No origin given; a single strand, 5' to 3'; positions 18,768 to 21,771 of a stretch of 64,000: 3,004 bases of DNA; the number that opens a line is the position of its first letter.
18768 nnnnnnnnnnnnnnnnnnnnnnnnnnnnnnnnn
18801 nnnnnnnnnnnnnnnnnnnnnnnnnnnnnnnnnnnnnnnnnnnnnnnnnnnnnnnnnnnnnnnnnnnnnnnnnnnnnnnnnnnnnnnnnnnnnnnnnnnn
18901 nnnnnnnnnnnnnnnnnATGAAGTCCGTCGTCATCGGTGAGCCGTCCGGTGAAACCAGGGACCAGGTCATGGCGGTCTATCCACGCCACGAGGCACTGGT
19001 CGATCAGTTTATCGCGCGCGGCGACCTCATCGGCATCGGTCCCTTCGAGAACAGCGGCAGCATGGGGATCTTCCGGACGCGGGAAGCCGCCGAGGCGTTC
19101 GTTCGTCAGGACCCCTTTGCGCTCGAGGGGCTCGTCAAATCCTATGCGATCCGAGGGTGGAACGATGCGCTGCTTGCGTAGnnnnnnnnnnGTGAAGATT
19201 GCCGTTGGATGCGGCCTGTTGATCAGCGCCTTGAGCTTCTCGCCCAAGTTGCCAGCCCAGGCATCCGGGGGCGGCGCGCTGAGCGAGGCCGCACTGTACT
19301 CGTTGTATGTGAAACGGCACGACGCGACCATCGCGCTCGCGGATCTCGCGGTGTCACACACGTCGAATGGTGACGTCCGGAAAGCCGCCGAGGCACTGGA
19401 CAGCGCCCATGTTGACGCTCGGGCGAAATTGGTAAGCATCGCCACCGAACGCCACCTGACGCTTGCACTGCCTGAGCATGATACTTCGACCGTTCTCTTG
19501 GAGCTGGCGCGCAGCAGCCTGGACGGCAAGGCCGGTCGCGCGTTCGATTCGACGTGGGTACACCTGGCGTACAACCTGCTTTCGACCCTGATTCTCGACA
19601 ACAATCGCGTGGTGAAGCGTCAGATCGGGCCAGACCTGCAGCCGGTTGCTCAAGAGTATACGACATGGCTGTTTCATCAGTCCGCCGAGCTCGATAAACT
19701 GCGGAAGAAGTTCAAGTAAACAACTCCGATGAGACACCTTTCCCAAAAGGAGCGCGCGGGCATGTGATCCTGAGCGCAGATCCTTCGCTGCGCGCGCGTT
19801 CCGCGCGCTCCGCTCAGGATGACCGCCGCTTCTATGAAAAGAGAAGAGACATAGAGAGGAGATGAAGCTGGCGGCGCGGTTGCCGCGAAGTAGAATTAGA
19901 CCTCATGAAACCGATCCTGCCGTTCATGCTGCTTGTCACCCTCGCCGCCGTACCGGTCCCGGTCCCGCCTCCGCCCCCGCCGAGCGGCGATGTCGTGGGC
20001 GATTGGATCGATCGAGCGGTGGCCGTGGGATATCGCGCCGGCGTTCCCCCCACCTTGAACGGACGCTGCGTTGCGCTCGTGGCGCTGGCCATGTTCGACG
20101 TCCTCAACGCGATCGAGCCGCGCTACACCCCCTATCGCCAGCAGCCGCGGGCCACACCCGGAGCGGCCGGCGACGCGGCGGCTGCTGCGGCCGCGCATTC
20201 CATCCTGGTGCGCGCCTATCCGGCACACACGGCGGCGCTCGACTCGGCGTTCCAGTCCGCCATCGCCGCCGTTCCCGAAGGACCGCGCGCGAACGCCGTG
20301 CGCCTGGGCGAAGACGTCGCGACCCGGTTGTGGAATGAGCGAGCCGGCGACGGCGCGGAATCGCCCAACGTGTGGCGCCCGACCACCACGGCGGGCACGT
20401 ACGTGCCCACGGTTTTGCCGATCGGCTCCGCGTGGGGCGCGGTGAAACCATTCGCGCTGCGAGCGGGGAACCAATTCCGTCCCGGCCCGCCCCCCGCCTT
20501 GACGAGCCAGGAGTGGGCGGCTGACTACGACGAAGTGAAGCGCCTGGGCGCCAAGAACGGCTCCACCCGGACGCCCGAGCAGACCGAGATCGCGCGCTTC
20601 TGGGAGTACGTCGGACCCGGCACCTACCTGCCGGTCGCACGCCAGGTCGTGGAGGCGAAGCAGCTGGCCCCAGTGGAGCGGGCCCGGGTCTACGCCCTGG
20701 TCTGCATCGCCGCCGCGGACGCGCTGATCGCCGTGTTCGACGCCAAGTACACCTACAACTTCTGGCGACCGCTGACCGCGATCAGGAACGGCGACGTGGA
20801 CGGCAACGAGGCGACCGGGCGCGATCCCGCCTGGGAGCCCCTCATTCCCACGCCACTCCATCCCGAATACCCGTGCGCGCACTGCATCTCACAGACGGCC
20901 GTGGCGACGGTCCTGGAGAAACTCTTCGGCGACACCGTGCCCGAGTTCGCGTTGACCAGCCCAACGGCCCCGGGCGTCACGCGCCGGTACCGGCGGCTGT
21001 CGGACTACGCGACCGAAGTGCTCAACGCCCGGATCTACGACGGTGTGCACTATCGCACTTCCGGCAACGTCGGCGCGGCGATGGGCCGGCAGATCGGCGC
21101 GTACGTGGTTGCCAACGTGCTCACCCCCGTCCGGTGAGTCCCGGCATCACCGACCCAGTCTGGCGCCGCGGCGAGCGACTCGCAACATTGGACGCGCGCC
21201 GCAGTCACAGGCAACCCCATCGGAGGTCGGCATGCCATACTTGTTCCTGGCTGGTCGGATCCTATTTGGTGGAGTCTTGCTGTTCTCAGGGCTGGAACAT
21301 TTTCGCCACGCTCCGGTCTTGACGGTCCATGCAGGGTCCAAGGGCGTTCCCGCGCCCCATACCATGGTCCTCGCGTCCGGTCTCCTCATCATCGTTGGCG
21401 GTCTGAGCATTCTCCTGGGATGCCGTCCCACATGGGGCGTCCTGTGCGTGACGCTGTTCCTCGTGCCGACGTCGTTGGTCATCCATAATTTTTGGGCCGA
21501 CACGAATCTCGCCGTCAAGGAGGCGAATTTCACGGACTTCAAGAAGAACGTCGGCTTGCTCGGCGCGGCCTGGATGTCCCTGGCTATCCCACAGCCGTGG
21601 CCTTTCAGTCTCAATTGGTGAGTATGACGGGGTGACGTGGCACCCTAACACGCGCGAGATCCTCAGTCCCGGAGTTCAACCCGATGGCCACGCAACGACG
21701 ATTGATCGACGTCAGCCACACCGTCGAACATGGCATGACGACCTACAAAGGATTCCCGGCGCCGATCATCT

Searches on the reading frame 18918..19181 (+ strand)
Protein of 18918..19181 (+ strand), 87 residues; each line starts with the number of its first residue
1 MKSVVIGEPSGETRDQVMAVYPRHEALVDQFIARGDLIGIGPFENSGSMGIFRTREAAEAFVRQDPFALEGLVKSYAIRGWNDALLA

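Call 34: search_protein_families(library=pfam, proteins=[window:18918-19181:+], max_evalue=0.01)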
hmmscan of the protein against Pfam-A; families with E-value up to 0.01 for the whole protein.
window:18918-19181:+ (87 aa): 1 family
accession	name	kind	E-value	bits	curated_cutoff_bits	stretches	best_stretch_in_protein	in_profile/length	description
PF03795.20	YCII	-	2.5e-06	28.3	24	1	1-82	1-95/95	YCII-related domain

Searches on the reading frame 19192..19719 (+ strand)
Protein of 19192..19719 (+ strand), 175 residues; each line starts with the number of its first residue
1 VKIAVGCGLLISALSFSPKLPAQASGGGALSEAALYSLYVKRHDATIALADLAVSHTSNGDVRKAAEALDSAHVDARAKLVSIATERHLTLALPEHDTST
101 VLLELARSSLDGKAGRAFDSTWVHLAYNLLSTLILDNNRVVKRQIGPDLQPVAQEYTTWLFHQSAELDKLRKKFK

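Call 34: search_protein_families(library=pfam, proteins=[window:19192-19719:+], max_evalue=0.01)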
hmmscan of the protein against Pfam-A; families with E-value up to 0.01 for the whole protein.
window:19192-19719:+ (175 aa): 1 family
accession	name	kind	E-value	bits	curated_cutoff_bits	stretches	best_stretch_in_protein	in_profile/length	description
PF13628.12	DUF4142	-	4.8e-08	33.8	27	1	42-158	13-126/138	Domain of unknown function (DUF4142)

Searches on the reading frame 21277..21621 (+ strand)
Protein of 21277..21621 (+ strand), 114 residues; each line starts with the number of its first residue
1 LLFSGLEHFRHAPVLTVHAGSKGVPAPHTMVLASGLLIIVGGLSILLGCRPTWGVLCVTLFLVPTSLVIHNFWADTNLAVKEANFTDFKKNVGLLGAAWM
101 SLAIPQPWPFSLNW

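Call 34: search_protein_families(library=pfam, proteins=[window:21277-21621:+], max_evalue=0.01)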
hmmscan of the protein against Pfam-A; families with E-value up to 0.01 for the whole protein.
window:21277-21621:+ (114 aa): 1 family
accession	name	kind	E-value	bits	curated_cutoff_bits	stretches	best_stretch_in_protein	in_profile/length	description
PF07681.17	DoxX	-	9.5e-05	23.4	23.6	1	1-70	13-84/85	DoxX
